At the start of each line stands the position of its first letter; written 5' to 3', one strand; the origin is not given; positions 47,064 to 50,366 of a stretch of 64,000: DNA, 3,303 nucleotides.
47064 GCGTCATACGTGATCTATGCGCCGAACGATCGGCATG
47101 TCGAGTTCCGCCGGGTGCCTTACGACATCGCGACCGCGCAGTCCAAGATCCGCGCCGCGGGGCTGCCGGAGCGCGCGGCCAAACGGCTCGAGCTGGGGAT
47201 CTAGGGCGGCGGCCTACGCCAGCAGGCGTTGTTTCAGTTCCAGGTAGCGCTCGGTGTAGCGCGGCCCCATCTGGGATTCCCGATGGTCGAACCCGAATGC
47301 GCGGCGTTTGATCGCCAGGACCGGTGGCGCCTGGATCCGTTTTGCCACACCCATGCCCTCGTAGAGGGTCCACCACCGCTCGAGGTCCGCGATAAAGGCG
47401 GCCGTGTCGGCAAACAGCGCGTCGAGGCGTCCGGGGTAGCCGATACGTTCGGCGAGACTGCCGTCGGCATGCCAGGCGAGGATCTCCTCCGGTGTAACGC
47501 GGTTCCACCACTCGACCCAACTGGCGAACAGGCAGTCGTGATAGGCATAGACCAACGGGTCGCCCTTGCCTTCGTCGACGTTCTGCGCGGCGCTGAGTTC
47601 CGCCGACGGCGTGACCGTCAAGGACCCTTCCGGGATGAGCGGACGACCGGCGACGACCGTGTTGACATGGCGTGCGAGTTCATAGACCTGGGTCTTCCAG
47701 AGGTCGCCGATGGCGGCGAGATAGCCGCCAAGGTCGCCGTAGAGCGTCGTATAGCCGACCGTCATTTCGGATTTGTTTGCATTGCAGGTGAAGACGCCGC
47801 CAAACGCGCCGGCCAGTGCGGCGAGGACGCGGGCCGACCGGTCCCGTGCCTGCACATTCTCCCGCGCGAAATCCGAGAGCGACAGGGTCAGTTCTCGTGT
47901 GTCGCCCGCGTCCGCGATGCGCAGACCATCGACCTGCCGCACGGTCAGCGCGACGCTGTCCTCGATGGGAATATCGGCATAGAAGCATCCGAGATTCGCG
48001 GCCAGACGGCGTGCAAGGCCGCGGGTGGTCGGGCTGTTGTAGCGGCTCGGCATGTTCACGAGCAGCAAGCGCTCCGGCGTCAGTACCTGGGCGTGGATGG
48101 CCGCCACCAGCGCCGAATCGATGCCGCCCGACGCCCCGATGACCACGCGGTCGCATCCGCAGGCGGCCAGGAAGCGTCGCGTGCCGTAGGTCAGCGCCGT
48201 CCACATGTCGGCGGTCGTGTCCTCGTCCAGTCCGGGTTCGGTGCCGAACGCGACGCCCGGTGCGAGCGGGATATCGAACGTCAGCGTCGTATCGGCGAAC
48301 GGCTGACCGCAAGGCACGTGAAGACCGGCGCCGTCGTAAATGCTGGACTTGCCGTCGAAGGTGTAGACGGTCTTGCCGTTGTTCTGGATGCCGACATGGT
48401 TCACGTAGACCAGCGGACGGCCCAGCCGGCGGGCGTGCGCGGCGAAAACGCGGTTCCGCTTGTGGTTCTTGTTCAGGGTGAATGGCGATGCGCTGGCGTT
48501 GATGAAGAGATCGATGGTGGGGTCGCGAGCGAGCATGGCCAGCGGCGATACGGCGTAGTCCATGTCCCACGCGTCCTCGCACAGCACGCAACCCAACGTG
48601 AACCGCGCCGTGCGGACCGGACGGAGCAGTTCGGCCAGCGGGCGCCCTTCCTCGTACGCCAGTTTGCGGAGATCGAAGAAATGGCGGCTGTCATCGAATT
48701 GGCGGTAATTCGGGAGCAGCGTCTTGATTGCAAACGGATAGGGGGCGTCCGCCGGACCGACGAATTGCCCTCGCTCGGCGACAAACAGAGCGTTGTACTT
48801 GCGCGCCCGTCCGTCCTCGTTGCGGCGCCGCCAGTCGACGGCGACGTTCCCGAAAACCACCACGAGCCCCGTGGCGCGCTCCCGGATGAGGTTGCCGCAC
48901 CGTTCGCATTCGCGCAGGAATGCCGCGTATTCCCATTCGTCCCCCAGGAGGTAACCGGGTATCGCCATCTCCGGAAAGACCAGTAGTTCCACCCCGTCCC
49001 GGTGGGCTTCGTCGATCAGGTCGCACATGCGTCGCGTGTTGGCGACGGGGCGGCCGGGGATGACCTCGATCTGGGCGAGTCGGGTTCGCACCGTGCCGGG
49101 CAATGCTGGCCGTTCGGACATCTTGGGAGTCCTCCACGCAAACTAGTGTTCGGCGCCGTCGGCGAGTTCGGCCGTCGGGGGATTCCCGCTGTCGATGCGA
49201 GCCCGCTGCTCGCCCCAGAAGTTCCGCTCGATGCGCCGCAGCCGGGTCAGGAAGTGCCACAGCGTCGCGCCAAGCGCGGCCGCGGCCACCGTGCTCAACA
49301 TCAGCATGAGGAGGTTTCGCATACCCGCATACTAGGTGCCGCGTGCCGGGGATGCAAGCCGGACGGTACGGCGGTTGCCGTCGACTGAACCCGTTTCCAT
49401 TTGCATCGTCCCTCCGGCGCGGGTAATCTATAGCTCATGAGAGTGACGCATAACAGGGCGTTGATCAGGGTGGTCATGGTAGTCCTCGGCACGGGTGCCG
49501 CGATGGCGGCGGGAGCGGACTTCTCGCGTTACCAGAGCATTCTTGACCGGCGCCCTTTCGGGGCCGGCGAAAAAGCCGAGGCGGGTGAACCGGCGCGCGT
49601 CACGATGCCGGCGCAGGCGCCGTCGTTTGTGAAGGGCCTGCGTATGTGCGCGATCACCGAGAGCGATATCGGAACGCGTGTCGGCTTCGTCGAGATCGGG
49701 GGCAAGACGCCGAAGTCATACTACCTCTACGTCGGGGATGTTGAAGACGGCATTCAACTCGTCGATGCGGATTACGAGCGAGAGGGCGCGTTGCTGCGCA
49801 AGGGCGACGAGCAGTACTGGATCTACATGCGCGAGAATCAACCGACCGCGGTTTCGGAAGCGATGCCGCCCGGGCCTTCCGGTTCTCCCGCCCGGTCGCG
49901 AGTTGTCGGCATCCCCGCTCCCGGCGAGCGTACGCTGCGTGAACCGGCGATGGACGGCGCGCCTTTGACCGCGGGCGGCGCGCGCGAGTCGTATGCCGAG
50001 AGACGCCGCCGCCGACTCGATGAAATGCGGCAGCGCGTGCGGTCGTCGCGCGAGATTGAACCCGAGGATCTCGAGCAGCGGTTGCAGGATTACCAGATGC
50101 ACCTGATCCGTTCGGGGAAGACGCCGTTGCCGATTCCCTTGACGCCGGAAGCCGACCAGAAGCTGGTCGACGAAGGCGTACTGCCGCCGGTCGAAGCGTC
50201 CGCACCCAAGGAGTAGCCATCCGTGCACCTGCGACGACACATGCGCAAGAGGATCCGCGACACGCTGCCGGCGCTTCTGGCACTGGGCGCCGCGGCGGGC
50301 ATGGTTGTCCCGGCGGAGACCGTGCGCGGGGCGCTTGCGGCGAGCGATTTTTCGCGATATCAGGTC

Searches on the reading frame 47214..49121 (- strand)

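Call 5: search_protein_families(library=ncbifam, proteins=[window:47214-49121:-], max_evalue=0.1)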
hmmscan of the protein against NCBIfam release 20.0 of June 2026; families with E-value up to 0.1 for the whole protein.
window:47214-49121:- (635 aa): 9 families
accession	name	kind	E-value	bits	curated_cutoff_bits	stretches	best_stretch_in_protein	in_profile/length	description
NF010588.0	PRK13981.1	equivalog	3.8e-87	292.9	479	1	11-514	5-464/546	NAD+ synthase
NF002730.0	PRK02628.1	equivalog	7e-34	117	473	2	11-263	13-254/677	NAD(+) synthase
TIGR00552.1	nadE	equivalog_domain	1.6e-32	112.7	63.65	1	321-519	20-198/251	NAD(+) synthase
NF010587.0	PRK13980.1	equivalog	1.3e-30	106.5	255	1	315-514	23-198/267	NAD+ synthase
NF002048.0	PRK00876.1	subfamily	6.5e-16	58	313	2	326-388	40-102/330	NAD(+) synthase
NF001979.1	PRK00768.1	equivalog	6.4e-08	32.4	250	1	410-488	122-199/266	NAD(+) synthase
TIGR00268.2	TIGR00268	equivalog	1.2e-05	24.8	150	1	324-381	14-71/259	ATP-dependent sacrificial sulfur transferase LarE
TIGR04048.1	nitrile_sll0784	equivalog_domain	0.019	14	502.6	1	11-57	3-49/301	Nit6803 family nitrilase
NF000848.1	PRK00074.1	equivalog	0.046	12.3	400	1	320-354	210-244/512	glutamine-hydrolyzing GMP synthase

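Call 6: search_protein_families(library=pfam, proteins=[window:47214-49121:-], max_evalue=0.1)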
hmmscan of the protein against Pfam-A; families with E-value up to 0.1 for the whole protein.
window:47214-49121:- (635 aa): 2 families
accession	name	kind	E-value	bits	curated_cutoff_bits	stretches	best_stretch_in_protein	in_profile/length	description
PF02540.23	NAD_synthase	-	4e-38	131.4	21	1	310-533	5-203/242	NAD synthase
PF00795.27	CN_hydrolase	-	1.2e-10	41.6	23.2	1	17-287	6-249/256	Carbon-nitrogen hydrolase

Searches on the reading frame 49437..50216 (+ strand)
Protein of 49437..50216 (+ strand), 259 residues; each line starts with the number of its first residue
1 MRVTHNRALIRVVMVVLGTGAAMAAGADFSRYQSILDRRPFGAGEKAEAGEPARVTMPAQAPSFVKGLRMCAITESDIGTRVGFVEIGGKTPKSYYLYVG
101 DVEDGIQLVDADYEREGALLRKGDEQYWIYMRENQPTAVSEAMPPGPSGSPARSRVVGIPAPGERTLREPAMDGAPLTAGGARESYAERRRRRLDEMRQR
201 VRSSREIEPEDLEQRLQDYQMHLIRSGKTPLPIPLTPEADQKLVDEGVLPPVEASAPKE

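Call 5: search_protein_families(library=ncbifam, proteins=[window:49437-50216:+], max_evalue=0.1)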
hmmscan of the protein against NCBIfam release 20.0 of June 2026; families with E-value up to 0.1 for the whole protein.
window:49437-50216:+ (259 aa): 0 families

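Call 6: search_protein_families(library=pfam, proteins=[window:49437-50216:+], max_evalue=0.1)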
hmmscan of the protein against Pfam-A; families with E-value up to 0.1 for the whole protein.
window:49437-50216:+ (259 aa): 0 families

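Call 58: search_solved_structures(query=A5, max_evalue=10, show_alignments=2)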
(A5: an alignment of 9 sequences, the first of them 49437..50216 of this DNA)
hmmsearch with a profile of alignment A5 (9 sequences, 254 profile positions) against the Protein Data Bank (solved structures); distinct sequences matched with E-value up to 10: 0.

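Call 77: search_protein_families(library=pfam, alignment_id=A5, max_evalue=10)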
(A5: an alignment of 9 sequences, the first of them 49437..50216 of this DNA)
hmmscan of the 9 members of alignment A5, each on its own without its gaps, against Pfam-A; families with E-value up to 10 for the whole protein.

A. member 1, window:49437-50216:+ (259 aa): 0 families

B. families by the number of members that match (of 9 scanned): 4 families
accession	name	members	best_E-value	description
PF13865.11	FoP_duplication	1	0.041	C-terminal duplication domain of Friend of PRMT1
PF11679.13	DUF3275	1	0.042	Protein of unknown function (DUF3275)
PF19744.4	DUF6232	1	0.073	Family of unknown function (DUF6232)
PF12517.13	DUF3720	1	0.13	Protein of unknown function (DUF3720)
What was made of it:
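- Tried and rejected: No hit from a PDB profile search at E <= 10 (call 58) or a lenient Pfam scan of nine members (call 77).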
